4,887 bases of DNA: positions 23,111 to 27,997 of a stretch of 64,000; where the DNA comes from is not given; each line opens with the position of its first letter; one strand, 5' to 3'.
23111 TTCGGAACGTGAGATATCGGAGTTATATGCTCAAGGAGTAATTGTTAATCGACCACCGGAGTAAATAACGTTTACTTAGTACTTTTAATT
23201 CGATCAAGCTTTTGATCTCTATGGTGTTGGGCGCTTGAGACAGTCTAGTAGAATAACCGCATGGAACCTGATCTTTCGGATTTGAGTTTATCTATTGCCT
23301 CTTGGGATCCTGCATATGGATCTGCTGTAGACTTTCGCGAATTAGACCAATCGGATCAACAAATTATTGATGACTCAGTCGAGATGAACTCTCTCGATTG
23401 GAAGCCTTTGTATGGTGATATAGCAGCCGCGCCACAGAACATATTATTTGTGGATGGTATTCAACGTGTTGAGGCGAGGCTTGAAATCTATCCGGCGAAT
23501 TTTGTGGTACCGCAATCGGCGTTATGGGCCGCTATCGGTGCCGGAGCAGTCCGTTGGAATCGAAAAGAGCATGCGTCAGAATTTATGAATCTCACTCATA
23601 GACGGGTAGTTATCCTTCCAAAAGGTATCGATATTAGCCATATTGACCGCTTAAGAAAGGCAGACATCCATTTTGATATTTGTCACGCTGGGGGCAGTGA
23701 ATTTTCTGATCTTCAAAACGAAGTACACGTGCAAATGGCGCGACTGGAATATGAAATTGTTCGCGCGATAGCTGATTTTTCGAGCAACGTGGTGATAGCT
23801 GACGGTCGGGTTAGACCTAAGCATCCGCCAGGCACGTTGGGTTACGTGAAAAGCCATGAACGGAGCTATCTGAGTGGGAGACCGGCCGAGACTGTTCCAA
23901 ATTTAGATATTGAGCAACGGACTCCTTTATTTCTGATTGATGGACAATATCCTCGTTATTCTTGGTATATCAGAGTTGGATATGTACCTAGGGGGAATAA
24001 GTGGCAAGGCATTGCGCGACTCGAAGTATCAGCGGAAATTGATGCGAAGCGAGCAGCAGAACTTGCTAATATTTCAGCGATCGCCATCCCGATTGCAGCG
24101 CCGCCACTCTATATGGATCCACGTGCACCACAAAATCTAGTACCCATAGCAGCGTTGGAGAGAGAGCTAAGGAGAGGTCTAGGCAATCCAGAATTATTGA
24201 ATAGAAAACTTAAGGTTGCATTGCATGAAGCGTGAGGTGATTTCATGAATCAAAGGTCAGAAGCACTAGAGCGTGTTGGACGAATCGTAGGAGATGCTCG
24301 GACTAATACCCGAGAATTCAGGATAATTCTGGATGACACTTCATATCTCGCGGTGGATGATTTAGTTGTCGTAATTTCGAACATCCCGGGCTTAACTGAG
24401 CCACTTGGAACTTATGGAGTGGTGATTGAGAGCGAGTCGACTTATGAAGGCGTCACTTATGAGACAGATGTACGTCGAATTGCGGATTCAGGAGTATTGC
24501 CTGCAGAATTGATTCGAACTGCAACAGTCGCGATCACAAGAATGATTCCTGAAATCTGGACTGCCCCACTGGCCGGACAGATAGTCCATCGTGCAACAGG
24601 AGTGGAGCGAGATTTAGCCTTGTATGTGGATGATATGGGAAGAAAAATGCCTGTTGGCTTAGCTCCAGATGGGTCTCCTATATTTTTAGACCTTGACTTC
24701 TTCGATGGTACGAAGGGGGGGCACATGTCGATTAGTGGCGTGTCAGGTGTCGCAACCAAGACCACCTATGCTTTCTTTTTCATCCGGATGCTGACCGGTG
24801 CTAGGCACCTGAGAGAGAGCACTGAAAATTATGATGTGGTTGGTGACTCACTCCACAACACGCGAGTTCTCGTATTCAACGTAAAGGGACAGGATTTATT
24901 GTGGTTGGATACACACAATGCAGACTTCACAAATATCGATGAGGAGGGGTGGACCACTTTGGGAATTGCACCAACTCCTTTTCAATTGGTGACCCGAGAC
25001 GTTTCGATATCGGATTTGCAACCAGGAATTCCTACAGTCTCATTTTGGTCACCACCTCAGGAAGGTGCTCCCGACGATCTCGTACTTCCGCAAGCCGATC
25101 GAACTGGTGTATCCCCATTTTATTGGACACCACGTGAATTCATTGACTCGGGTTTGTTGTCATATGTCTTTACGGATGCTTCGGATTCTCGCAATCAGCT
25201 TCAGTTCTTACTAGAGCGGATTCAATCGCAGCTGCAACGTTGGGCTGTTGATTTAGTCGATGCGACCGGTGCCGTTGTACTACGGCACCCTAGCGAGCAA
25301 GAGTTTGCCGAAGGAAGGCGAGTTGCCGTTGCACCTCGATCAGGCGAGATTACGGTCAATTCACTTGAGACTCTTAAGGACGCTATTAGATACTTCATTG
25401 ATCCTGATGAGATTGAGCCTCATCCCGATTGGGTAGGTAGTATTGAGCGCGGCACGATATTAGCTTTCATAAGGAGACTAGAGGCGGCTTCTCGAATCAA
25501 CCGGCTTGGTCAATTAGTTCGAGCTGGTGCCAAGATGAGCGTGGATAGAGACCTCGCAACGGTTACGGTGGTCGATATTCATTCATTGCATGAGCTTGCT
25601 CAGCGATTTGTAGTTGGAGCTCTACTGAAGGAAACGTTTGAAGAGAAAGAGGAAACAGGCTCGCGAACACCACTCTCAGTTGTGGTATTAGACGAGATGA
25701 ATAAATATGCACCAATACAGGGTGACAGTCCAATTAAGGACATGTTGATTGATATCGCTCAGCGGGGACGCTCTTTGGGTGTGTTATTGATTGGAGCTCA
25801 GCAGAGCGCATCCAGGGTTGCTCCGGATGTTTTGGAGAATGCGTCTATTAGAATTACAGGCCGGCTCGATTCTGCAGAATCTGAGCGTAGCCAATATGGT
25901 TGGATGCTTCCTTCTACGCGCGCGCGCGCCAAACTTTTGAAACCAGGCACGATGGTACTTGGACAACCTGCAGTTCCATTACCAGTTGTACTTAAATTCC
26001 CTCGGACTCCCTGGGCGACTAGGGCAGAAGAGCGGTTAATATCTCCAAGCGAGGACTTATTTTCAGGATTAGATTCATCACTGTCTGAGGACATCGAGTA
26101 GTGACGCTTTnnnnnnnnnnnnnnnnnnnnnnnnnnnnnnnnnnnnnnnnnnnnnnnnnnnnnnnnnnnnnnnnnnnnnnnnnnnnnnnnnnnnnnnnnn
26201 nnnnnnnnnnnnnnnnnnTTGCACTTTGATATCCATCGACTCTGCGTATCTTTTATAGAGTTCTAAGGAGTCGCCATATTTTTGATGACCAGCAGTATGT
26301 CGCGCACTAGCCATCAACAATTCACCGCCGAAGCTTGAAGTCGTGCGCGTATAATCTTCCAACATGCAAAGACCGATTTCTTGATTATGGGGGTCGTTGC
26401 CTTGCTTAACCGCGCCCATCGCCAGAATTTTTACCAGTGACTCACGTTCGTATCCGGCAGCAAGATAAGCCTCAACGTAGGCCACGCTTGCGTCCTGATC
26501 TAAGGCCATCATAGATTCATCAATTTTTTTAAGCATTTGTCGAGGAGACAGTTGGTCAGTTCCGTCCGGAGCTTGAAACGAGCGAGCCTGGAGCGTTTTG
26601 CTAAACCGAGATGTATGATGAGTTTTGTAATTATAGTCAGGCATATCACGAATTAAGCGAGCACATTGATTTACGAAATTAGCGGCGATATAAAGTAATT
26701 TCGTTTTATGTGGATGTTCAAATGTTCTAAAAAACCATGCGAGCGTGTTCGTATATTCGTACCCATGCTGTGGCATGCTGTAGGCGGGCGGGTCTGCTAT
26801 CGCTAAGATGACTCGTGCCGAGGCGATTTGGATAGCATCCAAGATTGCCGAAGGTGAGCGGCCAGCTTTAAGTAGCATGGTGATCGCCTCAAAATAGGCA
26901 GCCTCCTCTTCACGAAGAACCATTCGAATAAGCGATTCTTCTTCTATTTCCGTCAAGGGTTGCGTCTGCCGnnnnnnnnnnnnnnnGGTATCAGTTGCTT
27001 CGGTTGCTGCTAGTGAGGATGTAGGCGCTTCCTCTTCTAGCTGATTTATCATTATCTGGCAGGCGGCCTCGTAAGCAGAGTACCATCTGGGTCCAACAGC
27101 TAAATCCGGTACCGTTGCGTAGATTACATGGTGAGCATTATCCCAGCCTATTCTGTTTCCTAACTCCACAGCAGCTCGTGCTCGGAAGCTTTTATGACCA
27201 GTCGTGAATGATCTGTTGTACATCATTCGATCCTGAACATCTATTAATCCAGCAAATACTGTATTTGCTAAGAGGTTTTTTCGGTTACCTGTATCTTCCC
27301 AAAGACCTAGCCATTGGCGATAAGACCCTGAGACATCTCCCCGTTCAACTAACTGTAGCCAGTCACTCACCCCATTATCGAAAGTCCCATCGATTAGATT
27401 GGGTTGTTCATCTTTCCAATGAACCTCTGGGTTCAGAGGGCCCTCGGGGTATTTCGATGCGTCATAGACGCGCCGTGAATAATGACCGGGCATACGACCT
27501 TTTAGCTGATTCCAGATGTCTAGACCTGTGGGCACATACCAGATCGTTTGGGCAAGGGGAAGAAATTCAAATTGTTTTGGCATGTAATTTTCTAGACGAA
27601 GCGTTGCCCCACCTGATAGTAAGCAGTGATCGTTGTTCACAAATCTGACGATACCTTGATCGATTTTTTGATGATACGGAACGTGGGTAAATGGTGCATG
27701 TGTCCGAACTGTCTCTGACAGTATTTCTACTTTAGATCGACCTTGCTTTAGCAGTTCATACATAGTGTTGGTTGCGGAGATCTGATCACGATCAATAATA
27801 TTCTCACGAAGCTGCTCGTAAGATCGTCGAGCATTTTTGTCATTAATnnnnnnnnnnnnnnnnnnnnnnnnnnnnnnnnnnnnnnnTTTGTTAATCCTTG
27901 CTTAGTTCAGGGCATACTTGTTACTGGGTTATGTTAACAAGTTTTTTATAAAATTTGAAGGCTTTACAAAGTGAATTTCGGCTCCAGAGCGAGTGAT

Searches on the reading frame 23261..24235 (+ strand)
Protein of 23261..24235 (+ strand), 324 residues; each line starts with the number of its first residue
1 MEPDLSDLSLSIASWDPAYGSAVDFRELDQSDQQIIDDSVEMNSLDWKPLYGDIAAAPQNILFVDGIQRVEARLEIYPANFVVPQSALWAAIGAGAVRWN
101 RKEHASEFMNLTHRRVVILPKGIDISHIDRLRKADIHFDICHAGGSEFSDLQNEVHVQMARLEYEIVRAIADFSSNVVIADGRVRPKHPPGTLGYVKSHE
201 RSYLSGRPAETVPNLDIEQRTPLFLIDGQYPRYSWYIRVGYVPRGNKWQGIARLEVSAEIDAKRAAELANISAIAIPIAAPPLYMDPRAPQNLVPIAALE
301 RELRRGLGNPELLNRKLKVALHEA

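Call 4: search_protein_families(library=pfam, proteins=[window:23261-24235:+], max_evalue=0.01)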
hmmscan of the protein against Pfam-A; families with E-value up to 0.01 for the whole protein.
window:23261-24235:+ (324 aa): 0 families

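Call 5: search_protein_families(library=ncbifam, proteins=[window:23261-24235:+], max_evalue=0.01)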
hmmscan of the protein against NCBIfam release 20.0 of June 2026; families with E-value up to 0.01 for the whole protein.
window:23261-24235:+ (324 aa): 0 families

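Call 37: search_protein_families(library=padloc, proteins=[window:23261-24235:+], max_evalue=0.01)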
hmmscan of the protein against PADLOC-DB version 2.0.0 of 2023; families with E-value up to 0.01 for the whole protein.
window:23261-24235:+ (324 aa): 0 families

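Call 39: search_solved_structures(query=window:23261-24235:+, max_evalue=1)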
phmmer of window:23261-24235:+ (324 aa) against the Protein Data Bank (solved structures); distinct sequences matched with E-value up to 1: 3.
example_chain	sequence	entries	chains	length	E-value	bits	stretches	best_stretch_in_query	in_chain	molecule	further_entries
7f6d_H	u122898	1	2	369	6.2e-15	58.5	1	59-320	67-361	NurA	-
1zup_A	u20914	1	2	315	0.013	18.1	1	60-317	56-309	hypothetical protein TM1739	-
9wcx_i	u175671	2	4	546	0.23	14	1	60-97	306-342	Cytochrome bc1 complex cytochrome b subunit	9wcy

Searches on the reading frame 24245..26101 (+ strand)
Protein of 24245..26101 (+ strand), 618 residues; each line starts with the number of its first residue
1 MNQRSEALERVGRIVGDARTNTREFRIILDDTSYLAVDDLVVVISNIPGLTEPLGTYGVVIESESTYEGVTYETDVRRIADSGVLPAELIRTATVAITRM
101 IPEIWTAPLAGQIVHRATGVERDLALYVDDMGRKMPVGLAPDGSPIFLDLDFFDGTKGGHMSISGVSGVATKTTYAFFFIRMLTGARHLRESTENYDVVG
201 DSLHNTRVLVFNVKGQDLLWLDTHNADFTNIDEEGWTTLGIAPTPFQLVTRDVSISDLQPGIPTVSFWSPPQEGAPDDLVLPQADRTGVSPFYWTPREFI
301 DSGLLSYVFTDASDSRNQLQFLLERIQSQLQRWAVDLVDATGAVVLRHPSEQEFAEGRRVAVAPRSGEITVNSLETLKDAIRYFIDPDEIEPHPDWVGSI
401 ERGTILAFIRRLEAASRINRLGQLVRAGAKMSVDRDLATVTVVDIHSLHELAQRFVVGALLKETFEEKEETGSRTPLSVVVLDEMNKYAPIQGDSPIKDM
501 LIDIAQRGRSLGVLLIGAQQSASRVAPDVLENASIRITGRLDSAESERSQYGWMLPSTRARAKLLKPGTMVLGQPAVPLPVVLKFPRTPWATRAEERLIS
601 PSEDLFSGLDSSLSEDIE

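Call 4: search_protein_families(library=pfam, proteins=[window:24245-26101:+], max_evalue=0.01)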
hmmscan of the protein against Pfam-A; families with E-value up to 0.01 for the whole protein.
window:24245-26101:+ (618 aa): 0 families

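Call 5: search_protein_families(library=ncbifam, proteins=[window:24245-26101:+], max_evalue=0.01)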
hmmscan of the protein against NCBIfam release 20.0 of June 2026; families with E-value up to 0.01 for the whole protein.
window:24245-26101:+ (618 aa): 2 families
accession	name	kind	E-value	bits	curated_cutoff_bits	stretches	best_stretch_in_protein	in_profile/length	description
NF040819.1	helicase_HerA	equivalog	0.00084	18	970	0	479-540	405-466/561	DNA double-strand break repair helicase HerA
TIGR03924.1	T7SS_EccC_a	equivalog_domain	0.0051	15.6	509.15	0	475-549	562-635/673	type VII secretion protein EccCa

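Call 37: search_protein_families(library=padloc, proteins=[window:24245-26101:+], max_evalue=0.01)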
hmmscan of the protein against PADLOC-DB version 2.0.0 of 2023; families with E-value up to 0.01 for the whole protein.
window:24245-26101:+ (618 aa): 1 family
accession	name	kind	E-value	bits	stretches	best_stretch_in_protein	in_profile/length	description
PDLC04140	mad8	-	2.8e-08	31.7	1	440-549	158-261/314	mads_8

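Call 38: search_solved_structures(query=window:24245-26101:+, max_evalue=0.01)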
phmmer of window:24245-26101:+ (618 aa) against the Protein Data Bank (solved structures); distinct sequences matched with E-value up to 0.01: 2.
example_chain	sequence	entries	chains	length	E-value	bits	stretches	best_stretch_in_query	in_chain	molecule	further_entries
7f6d_B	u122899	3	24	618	5e-109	368.4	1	4-596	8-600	HerA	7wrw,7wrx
8xau_A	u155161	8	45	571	0.0083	17.6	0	466-586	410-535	ATP-binding protein | HerA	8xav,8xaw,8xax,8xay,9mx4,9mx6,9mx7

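Call 70: find_related_loci(query=window:24245-26098:+, collection=metagenome_contigs, flank=7000)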
Query window:24245-26098:+ (618 aa) in metagenome_contigs; peptide patterns used: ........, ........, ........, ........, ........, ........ (x = any residue, [..] = any of these).
166 stretches matched a pattern; 8 encode a relative of the query (tblastn E <= 1e-3); 7 distinct loci.
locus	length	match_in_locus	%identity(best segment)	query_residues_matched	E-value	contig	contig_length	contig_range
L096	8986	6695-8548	98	1-618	0e+0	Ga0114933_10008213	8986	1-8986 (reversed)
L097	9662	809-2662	92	1-618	0e+0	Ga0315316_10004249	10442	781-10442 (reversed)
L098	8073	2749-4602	92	1-618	0e+0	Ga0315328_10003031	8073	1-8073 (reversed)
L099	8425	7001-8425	100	1-475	0e+0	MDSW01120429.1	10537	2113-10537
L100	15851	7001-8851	92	1-617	0e+0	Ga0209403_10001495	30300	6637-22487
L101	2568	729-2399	59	11-596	0e+0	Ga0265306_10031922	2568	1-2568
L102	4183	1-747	64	344-596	3e-97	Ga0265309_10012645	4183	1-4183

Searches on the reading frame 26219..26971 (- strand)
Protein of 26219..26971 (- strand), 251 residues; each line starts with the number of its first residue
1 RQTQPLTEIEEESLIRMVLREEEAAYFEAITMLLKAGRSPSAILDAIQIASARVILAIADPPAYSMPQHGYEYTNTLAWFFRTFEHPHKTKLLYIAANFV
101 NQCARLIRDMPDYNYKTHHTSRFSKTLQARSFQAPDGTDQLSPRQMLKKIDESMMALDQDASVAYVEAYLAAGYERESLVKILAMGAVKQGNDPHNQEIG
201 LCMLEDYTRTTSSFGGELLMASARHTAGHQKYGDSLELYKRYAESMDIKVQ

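Call 52: search_solved_structures(query=A5, max_evalue=10, show_alignments=3)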
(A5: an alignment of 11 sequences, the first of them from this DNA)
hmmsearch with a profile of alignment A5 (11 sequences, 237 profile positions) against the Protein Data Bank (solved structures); distinct sequences matched with E-value up to 10: 2.
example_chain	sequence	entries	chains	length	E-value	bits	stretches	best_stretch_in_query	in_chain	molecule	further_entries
9qn7_A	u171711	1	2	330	1.3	11.5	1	87-181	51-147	Talin-1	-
3dyj_A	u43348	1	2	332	1.3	11.5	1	87-181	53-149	TALIN-1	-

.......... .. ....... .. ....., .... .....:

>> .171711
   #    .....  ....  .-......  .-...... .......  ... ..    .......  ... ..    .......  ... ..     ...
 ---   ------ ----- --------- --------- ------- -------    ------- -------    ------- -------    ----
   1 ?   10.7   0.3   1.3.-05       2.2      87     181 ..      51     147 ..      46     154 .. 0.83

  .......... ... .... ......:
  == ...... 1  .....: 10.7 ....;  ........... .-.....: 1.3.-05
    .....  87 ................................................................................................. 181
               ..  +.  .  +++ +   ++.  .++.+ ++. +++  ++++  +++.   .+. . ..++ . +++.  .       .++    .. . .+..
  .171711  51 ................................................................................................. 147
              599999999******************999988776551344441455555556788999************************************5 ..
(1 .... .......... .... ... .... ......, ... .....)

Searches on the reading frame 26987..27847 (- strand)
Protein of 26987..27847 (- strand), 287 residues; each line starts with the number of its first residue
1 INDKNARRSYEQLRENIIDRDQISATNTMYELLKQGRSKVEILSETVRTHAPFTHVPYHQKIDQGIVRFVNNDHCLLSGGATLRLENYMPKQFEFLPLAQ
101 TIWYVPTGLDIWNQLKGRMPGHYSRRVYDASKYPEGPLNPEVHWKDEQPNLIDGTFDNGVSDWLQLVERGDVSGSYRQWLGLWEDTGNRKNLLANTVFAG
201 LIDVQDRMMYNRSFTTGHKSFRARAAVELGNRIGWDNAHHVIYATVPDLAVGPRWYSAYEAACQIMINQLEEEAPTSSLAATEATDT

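Call 64: predict_structure(alignment_id=A6)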
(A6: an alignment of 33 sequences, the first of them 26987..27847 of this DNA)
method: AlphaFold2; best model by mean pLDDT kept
length: 287 residues; sequences in the alignment: 33
mean_pLDDT: 86.0   pTM: 0.85
mean pLDDT of the five models: 86.0, 85.3, 85.3, 84.9, 83.1
residues with pLDDT >= 90: 151; 70-90: 95; 50-70: 41; < 50: 0
segments of 3 or more residues with pLDDT < 50: none
pLDDT, mean of each block of 10 residues (from residue 1): 92 96 96 96 96 86 70 83 90 94 90 85 75 89 94 94 91 96 97 93 72 66 91 95 92 65 74 67 66
secondary structure, 60 per line:
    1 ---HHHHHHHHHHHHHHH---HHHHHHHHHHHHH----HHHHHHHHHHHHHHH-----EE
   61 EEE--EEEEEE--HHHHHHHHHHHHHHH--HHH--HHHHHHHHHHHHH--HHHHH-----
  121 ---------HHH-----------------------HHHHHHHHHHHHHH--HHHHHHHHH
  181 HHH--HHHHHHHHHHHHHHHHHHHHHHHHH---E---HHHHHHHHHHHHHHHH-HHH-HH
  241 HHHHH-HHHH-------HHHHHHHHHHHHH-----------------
elements in order: H4-18 H22-34 H39-53 E59-63 E66-71 H74-88 H96-108 H111-115 H156-169 H172-183 H186-210 H218-233 H239-245 H247-250 H258-270

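Call 67: fold_search(model_id=the predicted structure, library=pdb)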
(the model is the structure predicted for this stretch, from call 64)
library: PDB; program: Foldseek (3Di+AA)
matches with E <= 10: 203; with E <= 0.001: 0
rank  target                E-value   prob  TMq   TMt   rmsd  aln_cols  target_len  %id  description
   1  8j2w_A                2.4e-01  0.12  0.15  0.13  22.5       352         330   12  Saccharothrix syringae photocobilins protein, dark state (released 2024-04-10)
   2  3pvs_B                4.1e-01  0.77  0.29  0.20  17.4       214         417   14  Structure and biochemical activities of Escherichia coli MgsA (released 2011-02-02)
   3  3ctd_A                4.7e-01  0.92  0.27  0.50  16.8       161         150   13  Crystal structure of a putative AAA family ATPase from Prochlorococcus marinus subsp. pastoris (released 2008-04-29)
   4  8j2x                  4.7e-01  0.11  0.16  0.14  22.4       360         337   12  Saccharothrix syringae photocobilins protein, light state (released 2024-04-10)
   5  8g28_B                5.1e-01  1.00  0.26  0.66   6.0       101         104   10  Crystal Structure of the C-terminal Fragment of AAA ATPase from Streptococcus pneumoniae. (released 2023-02-15)
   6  3pvs_D                5.4e-01  0.99  0.29  0.20  10.7       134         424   12  Structure and biochemical activities of Escherichia coli MgsA (released 2011-02-02)
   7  8g28_A                6.2e-01  0.99  0.26  0.64   6.0       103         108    9  Crystal Structure of the C-terminal Fragment of AAA ATPase from Streptococcus pneumoniae. (released 2023-02-15)
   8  2r9g_A                6.5e-01  0.72  0.27  0.41  19.1       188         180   11  Crystal structure of the C-terminal fragment of AAA ATPase from Enterococcus faecium (released 2007-10-02)
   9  2r9g_O                7.1e-01  0.60  0.25  0.38  19.0       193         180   10  Crystal structure of the C-terminal fragment of AAA ATPase from Enterococcus faecium (released 2007-10-02)
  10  2r9g_C                7.8e-01  0.75  0.26  0.40  15.8       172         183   10  Crystal structure of the C-terminal fragment of AAA ATPase from Enterococcus faecium (released 2007-10-02)
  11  2r9g_J                7.8e-01  0.60  0.26  0.39  19.0       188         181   10  Crystal structure of the C-terminal fragment of AAA ATPase from Enterococcus faecium (released 2007-10-02)
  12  2r9g_L                8.6e-01  0.96  0.29  0.42   6.2       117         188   21  Crystal structure of the C-terminal fragment of AAA ATPase from Enterococcus faecium (released 2007-10-02)
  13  1sxj_E                9.0e-01  0.94  0.27  0.25   6.4       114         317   16  Crystal Structure of the Eukaryotic Clamp Loader (Replication Factor C, RFC) Bound to the DNA Sliding Clamp (Prolifera (released 2004-06-22)
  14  2r9g_P                9.0e-01  0.41  0.23  0.33  19.0       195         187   11  Crystal structure of the C-terminal fragment of AAA ATPase from Enterococcus faecium (released 2007-10-02)
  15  3bge_B                9.4e-01  0.99  0.28  0.48   5.4       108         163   12  Crystal structure of the C-terminal fragment of AAA+ATPase from Haemophilus influenzae (released 2008-01-01)
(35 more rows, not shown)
